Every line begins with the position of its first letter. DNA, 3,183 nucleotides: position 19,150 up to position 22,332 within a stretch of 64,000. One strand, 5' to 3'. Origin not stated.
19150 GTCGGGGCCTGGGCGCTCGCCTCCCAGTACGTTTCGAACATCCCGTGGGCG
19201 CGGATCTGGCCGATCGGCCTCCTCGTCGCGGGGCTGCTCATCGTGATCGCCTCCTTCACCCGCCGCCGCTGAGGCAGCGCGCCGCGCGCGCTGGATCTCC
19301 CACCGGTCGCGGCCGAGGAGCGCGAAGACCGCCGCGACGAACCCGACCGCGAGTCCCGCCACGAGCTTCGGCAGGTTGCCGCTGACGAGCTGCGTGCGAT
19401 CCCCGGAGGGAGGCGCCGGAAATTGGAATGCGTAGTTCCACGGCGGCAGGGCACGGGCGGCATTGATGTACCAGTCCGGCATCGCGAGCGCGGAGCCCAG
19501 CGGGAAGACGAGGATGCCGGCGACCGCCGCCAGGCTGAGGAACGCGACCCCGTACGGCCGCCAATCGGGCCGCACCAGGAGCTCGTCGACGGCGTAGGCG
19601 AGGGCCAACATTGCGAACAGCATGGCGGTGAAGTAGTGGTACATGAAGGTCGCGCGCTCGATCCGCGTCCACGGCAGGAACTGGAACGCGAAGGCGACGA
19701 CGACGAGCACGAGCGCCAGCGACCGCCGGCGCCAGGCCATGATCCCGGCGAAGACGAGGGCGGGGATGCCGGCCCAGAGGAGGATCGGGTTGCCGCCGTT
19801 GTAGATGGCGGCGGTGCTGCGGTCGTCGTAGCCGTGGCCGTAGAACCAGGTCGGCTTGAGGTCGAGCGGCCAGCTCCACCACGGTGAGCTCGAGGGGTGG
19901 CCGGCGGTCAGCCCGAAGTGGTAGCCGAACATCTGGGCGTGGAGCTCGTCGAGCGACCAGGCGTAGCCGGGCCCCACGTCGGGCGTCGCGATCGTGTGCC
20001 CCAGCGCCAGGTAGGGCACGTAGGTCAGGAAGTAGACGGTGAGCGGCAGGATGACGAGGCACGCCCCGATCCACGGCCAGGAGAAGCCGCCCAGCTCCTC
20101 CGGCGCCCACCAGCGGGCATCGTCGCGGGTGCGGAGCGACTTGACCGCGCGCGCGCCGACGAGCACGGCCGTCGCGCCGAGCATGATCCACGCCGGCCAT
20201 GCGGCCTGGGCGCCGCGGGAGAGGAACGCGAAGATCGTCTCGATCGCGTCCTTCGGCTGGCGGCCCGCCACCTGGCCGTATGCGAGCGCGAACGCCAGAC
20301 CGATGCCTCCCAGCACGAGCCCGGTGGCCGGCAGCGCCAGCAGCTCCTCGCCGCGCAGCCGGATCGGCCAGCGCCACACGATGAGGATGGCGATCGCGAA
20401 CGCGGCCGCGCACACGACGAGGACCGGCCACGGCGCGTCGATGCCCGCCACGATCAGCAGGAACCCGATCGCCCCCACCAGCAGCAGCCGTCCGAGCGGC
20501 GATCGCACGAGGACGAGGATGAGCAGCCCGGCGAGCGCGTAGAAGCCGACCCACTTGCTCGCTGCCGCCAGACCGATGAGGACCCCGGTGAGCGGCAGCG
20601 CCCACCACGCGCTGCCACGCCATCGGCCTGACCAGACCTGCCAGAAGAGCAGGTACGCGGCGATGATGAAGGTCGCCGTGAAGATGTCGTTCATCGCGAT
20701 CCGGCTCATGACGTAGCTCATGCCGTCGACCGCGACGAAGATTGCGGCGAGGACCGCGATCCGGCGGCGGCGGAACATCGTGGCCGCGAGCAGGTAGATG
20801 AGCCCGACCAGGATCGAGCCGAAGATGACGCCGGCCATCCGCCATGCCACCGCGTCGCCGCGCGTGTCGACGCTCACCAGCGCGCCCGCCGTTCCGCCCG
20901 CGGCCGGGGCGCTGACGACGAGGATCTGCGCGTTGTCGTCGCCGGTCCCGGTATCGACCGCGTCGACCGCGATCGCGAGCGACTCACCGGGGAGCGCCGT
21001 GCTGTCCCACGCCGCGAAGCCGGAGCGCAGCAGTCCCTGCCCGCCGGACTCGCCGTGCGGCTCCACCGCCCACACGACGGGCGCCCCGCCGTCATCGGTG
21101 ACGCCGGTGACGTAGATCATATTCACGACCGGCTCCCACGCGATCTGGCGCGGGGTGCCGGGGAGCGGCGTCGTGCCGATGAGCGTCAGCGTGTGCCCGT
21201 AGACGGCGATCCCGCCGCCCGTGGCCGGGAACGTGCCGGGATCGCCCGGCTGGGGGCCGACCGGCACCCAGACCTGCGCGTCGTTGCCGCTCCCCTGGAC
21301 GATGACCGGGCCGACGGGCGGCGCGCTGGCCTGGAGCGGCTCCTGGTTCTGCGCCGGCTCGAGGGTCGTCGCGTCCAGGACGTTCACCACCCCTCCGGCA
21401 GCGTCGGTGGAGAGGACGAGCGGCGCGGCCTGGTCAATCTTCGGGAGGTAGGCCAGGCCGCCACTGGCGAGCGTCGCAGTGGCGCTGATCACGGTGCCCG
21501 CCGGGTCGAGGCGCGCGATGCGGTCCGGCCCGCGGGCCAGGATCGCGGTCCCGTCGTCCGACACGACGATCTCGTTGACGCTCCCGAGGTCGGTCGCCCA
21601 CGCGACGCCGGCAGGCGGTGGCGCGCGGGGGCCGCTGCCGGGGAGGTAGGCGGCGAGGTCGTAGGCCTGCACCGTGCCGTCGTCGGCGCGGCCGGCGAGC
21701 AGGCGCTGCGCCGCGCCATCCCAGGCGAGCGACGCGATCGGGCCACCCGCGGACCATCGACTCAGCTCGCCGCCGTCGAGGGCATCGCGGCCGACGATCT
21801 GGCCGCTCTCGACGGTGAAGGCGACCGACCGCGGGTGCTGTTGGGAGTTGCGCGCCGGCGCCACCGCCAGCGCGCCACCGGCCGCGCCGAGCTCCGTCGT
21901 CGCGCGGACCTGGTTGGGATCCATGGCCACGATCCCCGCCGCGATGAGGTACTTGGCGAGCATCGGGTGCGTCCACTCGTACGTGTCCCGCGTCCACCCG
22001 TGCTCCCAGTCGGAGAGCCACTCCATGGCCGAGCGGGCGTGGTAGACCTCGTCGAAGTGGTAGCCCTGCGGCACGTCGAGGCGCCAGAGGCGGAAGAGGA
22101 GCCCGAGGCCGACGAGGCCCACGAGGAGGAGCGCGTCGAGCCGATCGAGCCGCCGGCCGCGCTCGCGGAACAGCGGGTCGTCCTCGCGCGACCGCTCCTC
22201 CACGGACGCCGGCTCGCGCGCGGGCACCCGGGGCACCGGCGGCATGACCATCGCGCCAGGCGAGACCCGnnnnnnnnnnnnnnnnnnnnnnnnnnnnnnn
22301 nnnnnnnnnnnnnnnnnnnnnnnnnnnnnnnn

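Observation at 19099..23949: Giant dual GT-C glycosyltransferase with a beta-propeller inserted into a PMT-like module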

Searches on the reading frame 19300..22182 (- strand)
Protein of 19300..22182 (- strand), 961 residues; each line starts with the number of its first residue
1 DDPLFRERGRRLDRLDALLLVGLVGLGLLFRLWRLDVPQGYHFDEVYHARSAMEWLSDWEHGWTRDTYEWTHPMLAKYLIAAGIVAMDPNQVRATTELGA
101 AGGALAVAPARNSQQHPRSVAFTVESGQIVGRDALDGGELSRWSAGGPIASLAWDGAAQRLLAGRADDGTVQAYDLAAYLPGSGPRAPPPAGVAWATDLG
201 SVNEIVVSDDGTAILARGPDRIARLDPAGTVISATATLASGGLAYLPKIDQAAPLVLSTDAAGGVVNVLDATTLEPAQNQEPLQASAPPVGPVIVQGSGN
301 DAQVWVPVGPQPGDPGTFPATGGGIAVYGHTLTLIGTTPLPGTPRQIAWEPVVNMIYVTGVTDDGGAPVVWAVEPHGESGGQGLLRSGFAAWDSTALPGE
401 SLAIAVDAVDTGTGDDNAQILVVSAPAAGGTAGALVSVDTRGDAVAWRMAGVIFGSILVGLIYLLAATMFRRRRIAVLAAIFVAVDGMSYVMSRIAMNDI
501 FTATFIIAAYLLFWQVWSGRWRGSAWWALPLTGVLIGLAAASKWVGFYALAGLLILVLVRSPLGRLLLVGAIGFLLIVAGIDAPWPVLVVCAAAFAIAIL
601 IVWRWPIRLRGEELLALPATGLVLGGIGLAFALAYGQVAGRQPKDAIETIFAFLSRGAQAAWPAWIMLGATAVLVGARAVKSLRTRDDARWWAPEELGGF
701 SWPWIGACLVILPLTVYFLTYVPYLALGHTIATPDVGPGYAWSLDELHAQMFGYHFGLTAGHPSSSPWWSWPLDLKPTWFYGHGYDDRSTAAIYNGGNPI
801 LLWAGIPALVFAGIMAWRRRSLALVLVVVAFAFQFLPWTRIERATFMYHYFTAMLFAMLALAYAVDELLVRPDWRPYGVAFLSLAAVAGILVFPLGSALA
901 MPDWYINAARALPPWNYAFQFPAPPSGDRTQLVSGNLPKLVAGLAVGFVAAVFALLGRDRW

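Call 50: search_protein_representatives(protein=window:19300-22182:-)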
Query: 961 residues. Proteins with E-value up to 0.001 (for the whole library): 4039; up to 1e-10: 2297; up to 1e-30: 462. The best 150 are listed.
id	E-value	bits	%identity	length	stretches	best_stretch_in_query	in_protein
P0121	0.0e+00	1324.0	89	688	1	306-961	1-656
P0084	0.0e+00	1195.5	60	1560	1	2-959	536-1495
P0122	2.0e-264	896.8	51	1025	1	16-959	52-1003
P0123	4.5e-259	879.1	56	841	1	166-959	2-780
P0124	1.0e-225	768.6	44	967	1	10-948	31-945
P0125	8.8e-220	749.0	54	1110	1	5-714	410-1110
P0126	2.2e-150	519.2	69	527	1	459-810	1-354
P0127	6.5e-110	385.3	39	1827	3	213-898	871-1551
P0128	1.9e-101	357.3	37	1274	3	224-885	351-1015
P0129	5.8e-101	355.7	38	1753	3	298-873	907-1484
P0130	8.8e-101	355.1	40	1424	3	318-888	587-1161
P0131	7.3e-98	345.4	38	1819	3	336-895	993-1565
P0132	2.2e-97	343.8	67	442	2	702-894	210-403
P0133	5.0e-97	342.6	38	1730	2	122-886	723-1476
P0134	1.2e-96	341.4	51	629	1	7-376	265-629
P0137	3.8e-95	336.4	42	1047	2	336-840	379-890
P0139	4.3e-94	332.9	35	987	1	7-888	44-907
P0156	9.6e-83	295.3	35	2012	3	5-581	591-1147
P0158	2.6e-82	293.9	36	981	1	26-956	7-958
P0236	1.0e-41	159.6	36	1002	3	704-915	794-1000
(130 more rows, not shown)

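Call 51: search_protein_families(library=pfam, proteins=[P0122, P0124, P0139, P0158, P0127, P0133, P0156], max_evalue=0.001)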
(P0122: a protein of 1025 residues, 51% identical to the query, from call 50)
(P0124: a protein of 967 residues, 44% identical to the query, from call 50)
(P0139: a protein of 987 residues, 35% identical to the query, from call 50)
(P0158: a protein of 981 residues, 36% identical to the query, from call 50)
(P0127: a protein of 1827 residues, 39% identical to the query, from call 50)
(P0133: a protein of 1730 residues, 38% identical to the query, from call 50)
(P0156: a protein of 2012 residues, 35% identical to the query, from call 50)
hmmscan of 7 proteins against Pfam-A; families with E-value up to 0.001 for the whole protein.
P0122 (1025 aa): 2 families
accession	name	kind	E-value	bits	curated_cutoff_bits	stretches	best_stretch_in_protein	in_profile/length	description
PF16192.10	PMT_4TMC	-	4.3e-17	62.7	32.4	1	790-933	7-176/202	C-terminal four TMM region of protein-O-mannosyltransferase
PF02366.24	PMT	-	8.2e-17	62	22.7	1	488-606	80-204/245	Dolichyl-phosphate-mannose-protein mannosyltransferase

P0124 (967 aa): 2 families
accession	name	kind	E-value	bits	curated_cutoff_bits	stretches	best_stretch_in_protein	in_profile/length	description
PF02366.24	PMT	-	1.6e-16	61.1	22.7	1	443-578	80-224/245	Dolichyl-phosphate-mannose-protein mannosyltransferase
PF16192.10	PMT_4TMC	-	3.3e-14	53.3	32.4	1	745-895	7-183/202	C-terminal four TMM region of protein-O-mannosyltransferase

P0139 (987 aa): 4 families
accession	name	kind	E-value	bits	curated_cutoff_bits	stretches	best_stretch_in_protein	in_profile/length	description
PF16192.10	PMT_4TMC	-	3.8e-13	49.8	32.4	1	762-918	3-179/202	C-terminal four TMM region of protein-O-mannosyltransferase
PF02366.24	PMT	-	8e-13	49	22.7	1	452-571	80-198/245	Dolichyl-phosphate-mannose-protein mannosyltransferase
PF13231.12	PMT_2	-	2.9e-06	28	26.1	1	451-598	18-156/160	Dolichyl-phosphate-mannose-protein mannosyltransferase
PF13360.13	PQQ_2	-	3.4e-05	24.1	27.6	1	153-285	28-151/233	Outer membrane protein assembly factor BamB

P0158 (981 aa): 3 families
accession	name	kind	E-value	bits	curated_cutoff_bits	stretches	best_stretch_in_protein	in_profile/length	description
PF02366.24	PMT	-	2.8e-13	50.5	22.7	1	443-563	79-198/245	Dolichyl-phosphate-mannose-protein mannosyltransferase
PF16192.10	PMT_4TMC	-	2e-11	44.2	32.4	1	743-900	4-182/202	C-terminal four TMM region of protein-O-mannosyltransferase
PF13231.12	PMT_2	-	8.5e-08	33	26.1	1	443-583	18-154/160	Dolichyl-phosphate-mannose-protein mannosyltransferase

P0127 (1827 aa): 4 families
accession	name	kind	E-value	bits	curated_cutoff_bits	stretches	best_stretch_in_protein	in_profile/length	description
PF02366.24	PMT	-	2.2e-13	50.8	22.7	1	1067-1185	81-198/245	Dolichyl-phosphate-mannose-protein mannosyltransferase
PF16192.10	PMT_4TMC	-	4.2e-12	46.4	32.4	1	1394-1539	3-168/202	C-terminal four TMM region of protein-O-mannosyltransferase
PF06728.19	PIG-U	-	1.1e-06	28.5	24.5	1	97-223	75-194/378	GPI transamidase subunit PIG-U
PF13231.12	PMT_2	-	0.0009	19.9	26.1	1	1065-1195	18-145/160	Dolichyl-phosphate-mannose-protein mannosyltransferase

P0133 (1730 aa): 2 families
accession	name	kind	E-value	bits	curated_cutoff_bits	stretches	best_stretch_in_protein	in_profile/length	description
PF02366.24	PMT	-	2.7e-16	60.3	22.7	1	1007-1126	80-198/245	Dolichyl-phosphate-mannose-protein mannosyltransferase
PF16192.10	PMT_4TMC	-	7.6e-11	42.3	32.4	1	1332-1490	3-181/202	C-terminal four TMM region of protein-O-mannosyltransferase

P0156 (2012 aa): 3 families
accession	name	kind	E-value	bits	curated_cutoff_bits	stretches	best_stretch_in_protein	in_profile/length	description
PF02366.24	PMT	-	3.1e-20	73.2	22.7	1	1006-1129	80-199/245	Dolichyl-phosphate-mannose-protein mannosyltransferase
PF13231.12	PMT_2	-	1.2e-09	39.1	26.1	2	1005-1143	18-145/160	Dolichyl-phosphate-mannose-protein mannosyltransferase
PF16192.10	PMT_4TMC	-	0.0003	20.8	32.4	1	1250-1397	3-170/202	C-terminal four TMM region of protein-O-mannosyltransferase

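Call 69: find_homologous_proteins(query=P0236, max_evalue=1e-10)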
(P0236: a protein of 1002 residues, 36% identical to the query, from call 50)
Query P0236 (1002 aa): 345 proteins with E <= 1e-10 among 8000 candidates; the best 120 are listed.
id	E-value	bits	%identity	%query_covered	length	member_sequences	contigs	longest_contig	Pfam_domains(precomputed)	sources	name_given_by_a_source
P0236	0.0e+0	2324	100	100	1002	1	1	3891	PF09594.17,PF02366.25,PF16192.11,PF13231.13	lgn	-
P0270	0.0e+0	1165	53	100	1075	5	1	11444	PF09594.17,PF00754.32,PF02366.25,PF16192.11,PF13231.13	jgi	jgi:dolichyl-phosphate-mannose-protein mannosyltransferase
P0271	0.0e+0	1041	48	100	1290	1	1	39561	PF09594.17,PF02366.25,PF16192.11,PF13231.13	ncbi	-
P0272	1.3e-295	1002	48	97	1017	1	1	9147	PF02366.25,PF16192.11,PF13231.13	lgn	-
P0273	1.6e-289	982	46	99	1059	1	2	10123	PF09594.17,PF02366.25,PF26314.1,PF16192.11,PF13231.13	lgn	-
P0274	1.2e-281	956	43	99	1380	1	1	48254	PF09594.17,PF02366.25,PF16192.11,PF13231.13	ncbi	-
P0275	5.7e-273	927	46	99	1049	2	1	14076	PF09594.17,PF02366.25,PF16192.11,PF13231.13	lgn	-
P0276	4.5e-271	921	42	100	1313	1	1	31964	PF09594.17,PF02366.25,PF26314.1,PF16192.11,PF13231.13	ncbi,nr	ncbi:MAG: glycosyltransferase family 39 protein [Clostridia bacterium]|nr:glycosyltransferase family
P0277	3.1e-260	885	44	100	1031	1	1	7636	PF02366.25,PF16192.11,PF13231.13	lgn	-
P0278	8.2e-252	857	42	99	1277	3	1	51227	PF09594.17,PF02366.25,PF16192.11,PF13231.13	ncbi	ncbi:MAG: glycosyltransferase family 39 protein [Bacteroidota bacterium]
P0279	7.4e-250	850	41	100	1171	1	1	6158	PF02366.25,PF16192.11,PF13231.13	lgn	-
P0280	2.0e-245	836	42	99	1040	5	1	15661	PF02366.25,PF16192.11,PF13231.13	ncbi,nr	ncbi:MAG TPA: phospholipid carrier-dependent glycosyltransferase [Clostridiales bacterium]|nr:phosph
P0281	3.7e-243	828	43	98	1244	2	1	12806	PF02366.25,PF16192.11,PF13231.13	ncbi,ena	-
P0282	1.1e-241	823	42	100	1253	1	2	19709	PF09594.17,PF02366.25,PF16192.11,PF13231.13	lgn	-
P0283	2.9e-241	822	41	99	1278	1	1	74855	PF00754.32,PF02366.25,PF16192.11,PF13231.13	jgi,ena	-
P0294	1.2e-227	777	40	98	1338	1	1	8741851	PF02366.25,PF02018.24,PF16192.11,PF13231.13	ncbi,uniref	ncbi:phospholipid carrier-dependent glycosyltransferase [Paenibacillus sp. MBLB4367]|uniref:phosphol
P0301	1.3e-221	757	40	98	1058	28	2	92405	PF09594.17,PF00754.32,PF02366.25,PF16192.11,PF13231.13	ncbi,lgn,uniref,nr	ncbi:glycosyltransferase family 39 protein [Paenibacillus alginolyticus]|uniref:Glycosyltransferase 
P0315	1.7e-213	730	38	100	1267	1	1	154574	PF09594.17,PF00754.32,PF02366.25,PF16192.11,PF13231.13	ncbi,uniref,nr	ncbi:phospholipid carrier-dependent glycosyltransferase [Paenibacillus sinopodophylli]|uniref:phosph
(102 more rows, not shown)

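Call 70: search_protein_families(library=pfam, proteins=[P0301, P0315, P0294, P0236], max_evalue=0.001)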
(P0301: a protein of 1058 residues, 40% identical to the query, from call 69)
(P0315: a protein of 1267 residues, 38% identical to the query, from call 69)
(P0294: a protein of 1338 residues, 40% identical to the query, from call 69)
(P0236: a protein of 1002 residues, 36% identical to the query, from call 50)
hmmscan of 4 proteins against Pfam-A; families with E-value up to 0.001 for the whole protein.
P0301 (1058 aa): 5 families
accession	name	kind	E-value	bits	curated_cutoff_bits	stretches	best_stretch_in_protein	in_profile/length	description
PF16192.10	PMT_4TMC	-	3.9e-19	69.4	32.4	1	878-1055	2-202/202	C-terminal four TMM region of protein-O-mannosyltransferase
PF13231.12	PMT_2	-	2.8e-12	47.6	26.1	1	660-799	2-132/160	Dolichyl-phosphate-mannose-protein mannosyltransferase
PF02366.24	PMT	-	1.4e-11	44.9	22.7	1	662-843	64-215/245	Dolichyl-phosphate-mannose-protein mannosyltransferase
PF09594.16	GT87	-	1e-09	38.9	25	1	69-324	1-231/237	Glycosyltransferase family 87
PF00754.31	F5_F8_type_C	-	4.1e-07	30.6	28.2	1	493-577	22-117/127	F5/8 type C domain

P0315 (1267 aa): 6 families
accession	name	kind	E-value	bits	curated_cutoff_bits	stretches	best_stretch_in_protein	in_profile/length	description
PF16192.10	PMT_4TMC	-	1.6e-20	73.9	32.4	1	1088-1265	2-202/202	C-terminal four TMM region of protein-O-mannosyltransferase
PF02366.24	PMT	-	1.6e-15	57.7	22.7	1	830-1073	22-235/245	Dolichyl-phosphate-mannose-protein mannosyltransferase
PF13231.12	PMT_2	-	3.1e-11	44.2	26.1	1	872-1011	2-132/160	Dolichyl-phosphate-mannose-protein mannosyltransferase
PF09594.16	GT87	-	5.7e-10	39.8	25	1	301-549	3-232/237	Glycosyltransferase family 87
PF00754.31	F5_F8_type_C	-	2.3e-05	25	28.2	1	710-790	23-114/127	F5/8 type C domain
PF02018.23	CBM_4_9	-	0.00035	21.4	25.9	1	27-106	1-73/136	Carbohydrate binding domain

P0294 (1338 aa): 5 families
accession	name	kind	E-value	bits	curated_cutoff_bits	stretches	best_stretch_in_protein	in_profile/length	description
PF16192.10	PMT_4TMC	-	4.2e-20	72.5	32.4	1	1156-1334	2-202/202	C-terminal four TMM region of protein-O-mannosyltransferase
PF02366.24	PMT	-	1.2e-11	45.1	22.7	1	912-1078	21-201/245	Dolichyl-phosphate-mannose-protein mannosyltransferase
PF13231.12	PMT_2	-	3.3e-10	40.8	26.1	1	937-1076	2-133/160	Dolichyl-phosphate-mannose-protein mannosyltransferase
PF02018.23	CBM_4_9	-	1.4e-05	25.9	25.9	1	44-169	1-122/136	Carbohydrate binding domain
PF22825.2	HpiC1-like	-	0.00076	20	27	0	46-196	4-173/174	HpiC1 cyclase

P0236 (1002 aa): 5 families
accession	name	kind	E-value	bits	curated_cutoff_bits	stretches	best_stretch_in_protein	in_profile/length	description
PF13231.12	PMT_2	-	3.8e-23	82.9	26.1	2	614-755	2-133/160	Dolichyl-phosphate-mannose-protein mannosyltransferase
PF16192.10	PMT_4TMC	-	7.1e-21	75.1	32.4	1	825-1000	3-202/202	C-terminal four TMM region of protein-O-mannosyltransferase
PF02366.24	PMT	-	1.9e-15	57.5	22.7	1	627-810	76-236/245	Dolichyl-phosphate-mannose-protein mannosyltransferase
PF09594.16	GT87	-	1.7e-07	31.7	25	1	57-301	3-233/237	Glycosyltransferase family 87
PF00754.31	F5_F8_type_C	-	0.00017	22.2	28.2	1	436-533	14-114/127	F5/8 type C domain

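Call 74: find_homologous_proteins(query=P0139, max_evalue=1e-10)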
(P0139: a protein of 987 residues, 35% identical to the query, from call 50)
Query P0139 (987 aa): 239 proteins with E <= 1e-10 among 8000 candidates; the best 120 are listed.
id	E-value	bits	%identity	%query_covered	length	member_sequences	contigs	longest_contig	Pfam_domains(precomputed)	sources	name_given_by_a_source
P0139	0.0e+0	2180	100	100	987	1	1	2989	PF13360.14,PF02366.25,PF16192.11,PF13231.13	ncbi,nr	ncbi:MAG TPA: phospholipid carrier-dependent glycosyltransferase, partial [Candidatus Limnocylindria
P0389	0.0e+0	1165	54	97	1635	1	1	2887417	PF02366.25,PF16192.11,PF13231.13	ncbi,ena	-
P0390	0.0e+0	1165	58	97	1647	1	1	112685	PF02366.25,PF03155.22,PF16192.11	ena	-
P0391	0.0e+0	1158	58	100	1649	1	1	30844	PF02366.25,PF16192.11,PF13231.13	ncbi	-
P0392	0.0e+0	1152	57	96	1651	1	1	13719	PF02366.25,PF16192.11,PF13231.13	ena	-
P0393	0.0e+0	1152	51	100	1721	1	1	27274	PF02366.25,PF16192.11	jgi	jgi:Gpi18-like mannosyltransferase/predicted membrane-bound dolichyl-phosphate-mannose-protein manno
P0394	0.0e+0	1151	61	72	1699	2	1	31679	PF02366.25,PF16192.11,PF13231.13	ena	-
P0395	0.0e+0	1147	54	95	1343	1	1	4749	PF02366.25,PF16192.11,PF13231.13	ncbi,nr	ncbi:MAG TPA: phospholipid carrier-dependent glycosyltransferase, partial [Candidatus Limnocylindral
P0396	0.0e+0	1144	58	78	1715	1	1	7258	PF02366.25,PF16192.11,PF13231.13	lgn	-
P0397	0.0e+0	1143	62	71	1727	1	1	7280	PF02366.25,PF16192.11,PF13231.13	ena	-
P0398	0.0e+0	1141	57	96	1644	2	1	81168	PF02366.25,PF16192.11,PF13231.13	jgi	jgi:Gpi18-like mannosyltransferase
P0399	0.0e+0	1140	59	94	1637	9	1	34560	PF02366.25,PF16192.11,PF13231.13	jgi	jgi:predicted membrane-bound dolichyl-phosphate-mannose-protein mannosyltransferase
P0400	0.0e+0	1138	60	62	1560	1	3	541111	PF02366.25,PF16192.11,PF13231.13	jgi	jgi:4-amino-4-deoxy-L-arabinose transferase-like glycosyltransferase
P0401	0.0e+0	1134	59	71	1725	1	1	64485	PF02366.25,PF16192.11,PF13231.13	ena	-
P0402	0.0e+0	1132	57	94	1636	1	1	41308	PF02366.25,PF16192.11,PF13231.13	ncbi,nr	ncbi:MAG TPA: phospholipid carrier-dependent glycosyltransferase [Candidatus Limnocylindria bacteriu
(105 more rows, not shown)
